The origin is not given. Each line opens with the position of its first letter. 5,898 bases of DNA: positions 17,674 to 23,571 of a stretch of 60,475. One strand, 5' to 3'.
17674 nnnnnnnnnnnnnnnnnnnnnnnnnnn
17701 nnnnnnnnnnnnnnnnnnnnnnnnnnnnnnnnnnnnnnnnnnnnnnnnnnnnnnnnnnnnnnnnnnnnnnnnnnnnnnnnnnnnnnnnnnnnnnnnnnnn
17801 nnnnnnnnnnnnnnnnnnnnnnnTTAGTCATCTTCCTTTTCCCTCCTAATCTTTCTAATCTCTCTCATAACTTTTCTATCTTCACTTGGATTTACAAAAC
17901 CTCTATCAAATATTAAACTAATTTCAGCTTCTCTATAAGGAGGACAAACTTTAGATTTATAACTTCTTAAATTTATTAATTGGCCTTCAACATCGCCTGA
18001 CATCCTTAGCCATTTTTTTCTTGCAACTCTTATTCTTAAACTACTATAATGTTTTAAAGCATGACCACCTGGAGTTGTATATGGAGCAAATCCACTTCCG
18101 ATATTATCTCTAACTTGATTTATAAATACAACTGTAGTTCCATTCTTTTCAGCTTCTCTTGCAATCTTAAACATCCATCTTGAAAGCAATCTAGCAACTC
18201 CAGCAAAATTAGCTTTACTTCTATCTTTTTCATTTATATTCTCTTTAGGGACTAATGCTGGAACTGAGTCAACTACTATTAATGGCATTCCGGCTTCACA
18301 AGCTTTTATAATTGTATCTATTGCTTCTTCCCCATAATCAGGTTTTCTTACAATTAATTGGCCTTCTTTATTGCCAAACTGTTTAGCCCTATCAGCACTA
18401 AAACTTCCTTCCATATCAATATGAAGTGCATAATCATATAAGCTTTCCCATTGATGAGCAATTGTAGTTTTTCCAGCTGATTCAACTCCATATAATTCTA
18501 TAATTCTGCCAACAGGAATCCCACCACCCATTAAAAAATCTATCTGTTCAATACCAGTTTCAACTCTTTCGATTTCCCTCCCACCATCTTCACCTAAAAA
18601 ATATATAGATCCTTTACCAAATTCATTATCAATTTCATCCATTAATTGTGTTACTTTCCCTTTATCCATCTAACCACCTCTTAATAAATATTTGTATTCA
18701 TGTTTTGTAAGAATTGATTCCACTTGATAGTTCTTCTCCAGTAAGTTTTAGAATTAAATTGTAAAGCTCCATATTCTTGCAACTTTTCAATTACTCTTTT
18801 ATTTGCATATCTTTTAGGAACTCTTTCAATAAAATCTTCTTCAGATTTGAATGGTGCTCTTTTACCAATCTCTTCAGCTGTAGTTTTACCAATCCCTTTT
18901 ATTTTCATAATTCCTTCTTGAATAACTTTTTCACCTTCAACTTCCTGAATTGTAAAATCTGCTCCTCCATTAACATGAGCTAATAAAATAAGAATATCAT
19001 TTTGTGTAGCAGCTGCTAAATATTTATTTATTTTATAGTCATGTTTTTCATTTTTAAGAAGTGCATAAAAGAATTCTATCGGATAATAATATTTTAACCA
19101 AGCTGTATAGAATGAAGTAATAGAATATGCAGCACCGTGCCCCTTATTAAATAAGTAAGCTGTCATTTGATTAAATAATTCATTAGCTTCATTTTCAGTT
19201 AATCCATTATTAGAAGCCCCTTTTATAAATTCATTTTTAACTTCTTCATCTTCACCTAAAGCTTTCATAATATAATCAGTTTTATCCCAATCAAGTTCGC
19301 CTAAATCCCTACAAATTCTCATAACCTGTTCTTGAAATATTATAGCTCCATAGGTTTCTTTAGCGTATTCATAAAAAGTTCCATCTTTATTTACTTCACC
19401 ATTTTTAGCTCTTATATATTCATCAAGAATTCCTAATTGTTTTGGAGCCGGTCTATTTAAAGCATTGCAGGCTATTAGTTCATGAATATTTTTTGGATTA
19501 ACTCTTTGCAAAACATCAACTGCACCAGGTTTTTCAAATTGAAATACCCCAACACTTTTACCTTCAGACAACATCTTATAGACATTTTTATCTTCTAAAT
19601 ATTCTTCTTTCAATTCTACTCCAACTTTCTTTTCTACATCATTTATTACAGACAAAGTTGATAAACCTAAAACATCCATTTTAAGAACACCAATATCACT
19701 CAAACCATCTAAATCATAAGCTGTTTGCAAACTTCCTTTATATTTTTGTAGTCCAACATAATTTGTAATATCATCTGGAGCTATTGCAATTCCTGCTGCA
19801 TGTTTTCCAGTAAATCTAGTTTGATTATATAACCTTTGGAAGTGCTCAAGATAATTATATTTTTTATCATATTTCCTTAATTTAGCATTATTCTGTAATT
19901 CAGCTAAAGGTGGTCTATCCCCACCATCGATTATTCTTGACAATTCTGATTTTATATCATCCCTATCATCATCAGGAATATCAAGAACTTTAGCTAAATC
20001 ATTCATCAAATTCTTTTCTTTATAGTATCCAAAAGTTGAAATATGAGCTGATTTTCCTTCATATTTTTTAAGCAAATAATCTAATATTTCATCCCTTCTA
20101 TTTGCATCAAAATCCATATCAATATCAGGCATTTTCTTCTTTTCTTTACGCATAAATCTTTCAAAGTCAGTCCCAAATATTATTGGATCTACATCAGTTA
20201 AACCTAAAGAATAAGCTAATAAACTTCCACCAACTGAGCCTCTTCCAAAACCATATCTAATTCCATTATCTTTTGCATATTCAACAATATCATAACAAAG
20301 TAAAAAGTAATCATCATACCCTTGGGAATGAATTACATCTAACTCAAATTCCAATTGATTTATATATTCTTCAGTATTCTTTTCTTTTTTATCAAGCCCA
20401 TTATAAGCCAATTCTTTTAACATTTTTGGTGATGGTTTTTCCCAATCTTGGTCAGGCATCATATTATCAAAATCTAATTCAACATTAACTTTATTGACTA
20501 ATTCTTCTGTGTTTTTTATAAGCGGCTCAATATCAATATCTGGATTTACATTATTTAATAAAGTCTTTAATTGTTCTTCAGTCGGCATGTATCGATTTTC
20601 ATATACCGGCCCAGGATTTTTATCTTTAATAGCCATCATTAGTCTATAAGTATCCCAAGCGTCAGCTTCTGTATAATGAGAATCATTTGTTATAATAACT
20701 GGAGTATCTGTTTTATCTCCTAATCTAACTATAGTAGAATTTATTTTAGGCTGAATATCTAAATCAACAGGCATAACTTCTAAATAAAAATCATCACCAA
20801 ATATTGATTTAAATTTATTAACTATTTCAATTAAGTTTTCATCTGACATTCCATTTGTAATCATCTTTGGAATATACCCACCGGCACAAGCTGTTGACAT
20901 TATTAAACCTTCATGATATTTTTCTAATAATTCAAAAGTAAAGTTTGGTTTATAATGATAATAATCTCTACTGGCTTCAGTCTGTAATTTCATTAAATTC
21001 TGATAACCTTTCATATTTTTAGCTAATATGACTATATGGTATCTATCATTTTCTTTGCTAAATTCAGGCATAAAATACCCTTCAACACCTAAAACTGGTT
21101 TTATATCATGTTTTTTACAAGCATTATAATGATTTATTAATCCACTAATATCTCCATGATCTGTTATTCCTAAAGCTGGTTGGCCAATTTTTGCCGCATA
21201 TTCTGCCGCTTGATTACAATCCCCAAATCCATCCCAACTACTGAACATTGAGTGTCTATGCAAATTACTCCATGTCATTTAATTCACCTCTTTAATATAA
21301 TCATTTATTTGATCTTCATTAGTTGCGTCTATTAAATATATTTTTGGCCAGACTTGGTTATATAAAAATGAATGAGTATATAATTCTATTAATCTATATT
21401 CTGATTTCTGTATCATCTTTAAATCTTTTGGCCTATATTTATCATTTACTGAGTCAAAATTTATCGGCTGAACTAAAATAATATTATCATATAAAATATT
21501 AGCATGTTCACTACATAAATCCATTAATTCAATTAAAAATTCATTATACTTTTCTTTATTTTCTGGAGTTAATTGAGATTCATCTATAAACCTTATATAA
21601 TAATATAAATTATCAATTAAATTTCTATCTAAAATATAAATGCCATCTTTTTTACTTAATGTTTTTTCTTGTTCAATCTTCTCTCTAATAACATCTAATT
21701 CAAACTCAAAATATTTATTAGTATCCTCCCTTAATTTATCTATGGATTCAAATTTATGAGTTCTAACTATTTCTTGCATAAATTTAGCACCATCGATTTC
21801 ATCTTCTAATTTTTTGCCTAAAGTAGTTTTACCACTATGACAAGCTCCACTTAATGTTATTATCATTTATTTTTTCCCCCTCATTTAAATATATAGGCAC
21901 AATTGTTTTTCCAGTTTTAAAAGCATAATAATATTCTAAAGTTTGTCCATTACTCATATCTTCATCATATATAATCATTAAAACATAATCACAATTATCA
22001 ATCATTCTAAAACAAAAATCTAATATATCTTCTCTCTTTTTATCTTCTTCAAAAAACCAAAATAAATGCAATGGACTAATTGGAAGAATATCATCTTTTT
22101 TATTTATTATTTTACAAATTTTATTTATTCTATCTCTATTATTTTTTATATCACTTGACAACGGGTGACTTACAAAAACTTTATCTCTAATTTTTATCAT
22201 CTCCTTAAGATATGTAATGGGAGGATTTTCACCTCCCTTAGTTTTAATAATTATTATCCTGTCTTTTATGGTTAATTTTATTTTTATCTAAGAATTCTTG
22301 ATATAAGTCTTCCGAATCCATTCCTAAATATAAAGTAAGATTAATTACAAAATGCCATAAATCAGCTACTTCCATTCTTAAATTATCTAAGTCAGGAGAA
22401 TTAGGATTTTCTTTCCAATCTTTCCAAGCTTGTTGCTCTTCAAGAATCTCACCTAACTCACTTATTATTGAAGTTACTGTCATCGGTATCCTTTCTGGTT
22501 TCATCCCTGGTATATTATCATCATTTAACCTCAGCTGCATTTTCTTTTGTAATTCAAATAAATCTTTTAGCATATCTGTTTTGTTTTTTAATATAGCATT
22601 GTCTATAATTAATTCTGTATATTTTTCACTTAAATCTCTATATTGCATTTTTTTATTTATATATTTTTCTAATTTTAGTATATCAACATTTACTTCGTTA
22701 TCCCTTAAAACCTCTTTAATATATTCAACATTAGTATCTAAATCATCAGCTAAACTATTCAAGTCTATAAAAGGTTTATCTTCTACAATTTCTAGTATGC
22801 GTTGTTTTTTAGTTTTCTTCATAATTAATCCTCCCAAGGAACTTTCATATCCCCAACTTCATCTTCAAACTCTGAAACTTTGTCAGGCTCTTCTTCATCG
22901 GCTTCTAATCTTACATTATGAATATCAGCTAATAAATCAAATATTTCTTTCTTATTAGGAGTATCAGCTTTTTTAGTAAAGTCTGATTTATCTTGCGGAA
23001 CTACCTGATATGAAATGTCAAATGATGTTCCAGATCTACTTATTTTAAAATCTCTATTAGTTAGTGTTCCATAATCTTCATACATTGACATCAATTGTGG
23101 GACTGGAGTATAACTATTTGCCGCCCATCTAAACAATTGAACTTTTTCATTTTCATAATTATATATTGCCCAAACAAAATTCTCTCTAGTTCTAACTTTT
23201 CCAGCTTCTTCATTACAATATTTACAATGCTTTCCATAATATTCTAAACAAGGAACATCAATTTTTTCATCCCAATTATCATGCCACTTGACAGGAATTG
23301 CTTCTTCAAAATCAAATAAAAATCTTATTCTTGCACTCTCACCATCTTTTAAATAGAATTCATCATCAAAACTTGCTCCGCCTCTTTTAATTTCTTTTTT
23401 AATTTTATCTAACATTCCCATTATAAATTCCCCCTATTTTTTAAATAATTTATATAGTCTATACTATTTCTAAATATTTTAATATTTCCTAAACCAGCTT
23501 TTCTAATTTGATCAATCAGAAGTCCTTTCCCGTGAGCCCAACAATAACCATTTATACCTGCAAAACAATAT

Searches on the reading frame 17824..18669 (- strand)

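Call 31: search_protein_families(library=pfam, proteins=[window:17824-18669:-], max_evalue=0.001)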
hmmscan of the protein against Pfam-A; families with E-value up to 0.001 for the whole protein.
window:17824-18669:- (281 aa): 4 families
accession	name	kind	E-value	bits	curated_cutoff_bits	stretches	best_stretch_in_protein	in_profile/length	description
PF00154.27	RecA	-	1.9e-57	195.1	27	1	8-258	5-261/262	recA bacterial DNA recombination protein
PF08423.17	Rad51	-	2e-11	44.1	22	1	32-217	4-211/244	Rad51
PF06745.19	ATPase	-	1.1e-09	38.5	26.6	1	36-74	1-39/231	KaiC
PF13479.12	AAA_24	-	0.00049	20.4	27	1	58-184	6-128/195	AAA domain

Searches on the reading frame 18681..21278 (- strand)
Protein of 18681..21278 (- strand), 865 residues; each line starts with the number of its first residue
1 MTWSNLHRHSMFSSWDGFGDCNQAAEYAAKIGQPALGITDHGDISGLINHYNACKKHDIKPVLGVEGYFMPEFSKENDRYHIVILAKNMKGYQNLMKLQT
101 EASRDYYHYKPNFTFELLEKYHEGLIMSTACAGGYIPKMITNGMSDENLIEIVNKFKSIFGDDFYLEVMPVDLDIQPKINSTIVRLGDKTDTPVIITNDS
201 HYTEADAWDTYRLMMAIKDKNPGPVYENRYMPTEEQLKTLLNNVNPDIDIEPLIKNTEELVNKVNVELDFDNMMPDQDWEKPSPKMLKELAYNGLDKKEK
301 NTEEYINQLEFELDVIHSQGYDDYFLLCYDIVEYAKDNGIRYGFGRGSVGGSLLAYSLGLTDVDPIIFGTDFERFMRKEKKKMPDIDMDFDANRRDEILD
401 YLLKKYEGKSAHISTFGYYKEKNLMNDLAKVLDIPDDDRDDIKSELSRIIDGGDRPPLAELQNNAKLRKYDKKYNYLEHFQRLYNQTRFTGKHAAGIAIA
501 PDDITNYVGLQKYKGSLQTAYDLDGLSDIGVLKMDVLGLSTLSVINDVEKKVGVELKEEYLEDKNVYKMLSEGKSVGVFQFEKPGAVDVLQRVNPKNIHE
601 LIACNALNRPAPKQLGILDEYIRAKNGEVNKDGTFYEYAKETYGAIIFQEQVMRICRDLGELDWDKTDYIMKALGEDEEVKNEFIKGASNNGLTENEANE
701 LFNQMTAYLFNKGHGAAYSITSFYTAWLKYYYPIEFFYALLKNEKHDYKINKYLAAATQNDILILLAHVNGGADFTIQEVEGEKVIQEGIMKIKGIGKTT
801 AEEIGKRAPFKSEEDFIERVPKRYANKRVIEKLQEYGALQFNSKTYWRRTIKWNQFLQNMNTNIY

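Call 31: search_protein_families(library=pfam, proteins=[window:18681-21278:-], max_evalue=0.001)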
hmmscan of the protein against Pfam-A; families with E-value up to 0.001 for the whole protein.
window:18681-21278:- (865 aa): 4 families
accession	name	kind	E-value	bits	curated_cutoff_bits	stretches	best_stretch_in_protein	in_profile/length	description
PF07733.18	DNA_pol3_alpha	-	1.3e-66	225.3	23.9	1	286-538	2-260/260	Bacterial DNA polymerase III alpha NTPase domain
PF02811.25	PHP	-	3.1e-37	128.9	26.4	1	6-169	2-162/164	PHP domain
PF17657.6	DNA_pol3_finger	-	2.3e-36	125.1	22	1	541-692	1-166/166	Bacterial DNA polymerase III alpha subunit finger domain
PF14579.12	HHH_6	-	3e-11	43.8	25.6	1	772-841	13-82/90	Helix-hairpin-helix motif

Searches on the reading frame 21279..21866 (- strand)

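Call 32: search_protein_families(library=phrogs, proteins=[window:21279-21866:-], max_evalue=0.001)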
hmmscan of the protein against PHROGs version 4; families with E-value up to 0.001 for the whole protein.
window:21279-21866:- (195 aa): 2 families
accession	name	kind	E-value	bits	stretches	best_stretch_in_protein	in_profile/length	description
phrog_2107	-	other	1.8e-08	35.3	1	1-156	4-158/201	thymidylate kinase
phrog_761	-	other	6.9e-07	30.2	1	1-116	20-139/362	thymidylate kinase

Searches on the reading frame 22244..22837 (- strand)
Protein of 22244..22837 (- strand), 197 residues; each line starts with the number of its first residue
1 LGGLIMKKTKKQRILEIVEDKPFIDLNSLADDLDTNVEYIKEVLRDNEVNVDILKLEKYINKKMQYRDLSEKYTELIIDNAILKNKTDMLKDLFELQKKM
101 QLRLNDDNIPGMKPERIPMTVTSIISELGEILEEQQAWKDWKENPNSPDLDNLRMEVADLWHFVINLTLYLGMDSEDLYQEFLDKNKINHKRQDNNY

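Call 32: search_protein_families(library=phrogs, proteins=[window:22244-22837:-], max_evalue=0.001)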
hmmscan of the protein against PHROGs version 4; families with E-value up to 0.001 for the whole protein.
window:22244-22837:- (197 aa): 3 families
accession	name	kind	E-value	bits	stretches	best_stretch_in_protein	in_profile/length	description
phrog_173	-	DNA, RNA and nucleotide metabolism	2.8e-22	80.6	2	80-169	22-110/196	nucleoside triphosphate pyrophosphohydrolase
phrog_12184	-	other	3.2e-11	44.7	1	114-197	71-153/153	nucleotide pyrophosphohydrolase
phrog_18650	-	DNA, RNA and nucleotide metabolism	9.2e-11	43.2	1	85-197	20-124/195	dUTPase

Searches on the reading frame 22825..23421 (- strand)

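Call 32: search_protein_families(library=phrogs, proteins=[window:22825-23421:-], max_evalue=0.001)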
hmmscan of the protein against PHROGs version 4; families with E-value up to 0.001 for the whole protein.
window:22825-23421:- (198 aa): 4 families
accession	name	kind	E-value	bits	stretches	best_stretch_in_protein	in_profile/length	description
phrog_14578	-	DNA, RNA and nucleotide metabolism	1.1e-13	52.6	1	12-162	11-165/206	single strand DNA binding protein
phrog_1607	-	DNA, RNA and nucleotide metabolism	1.1e-06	29.5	1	109-166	139-196/285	single strand DNA binding protein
phrog_1192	-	DNA, RNA and nucleotide metabolism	4.7e-06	27.3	1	88-169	132-211/326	single strand DNA binding protein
phrog_9721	-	DNA, RNA and nucleotide metabolism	4.3e-05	24.6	0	105-144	141-180/246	single strand DNA binding protein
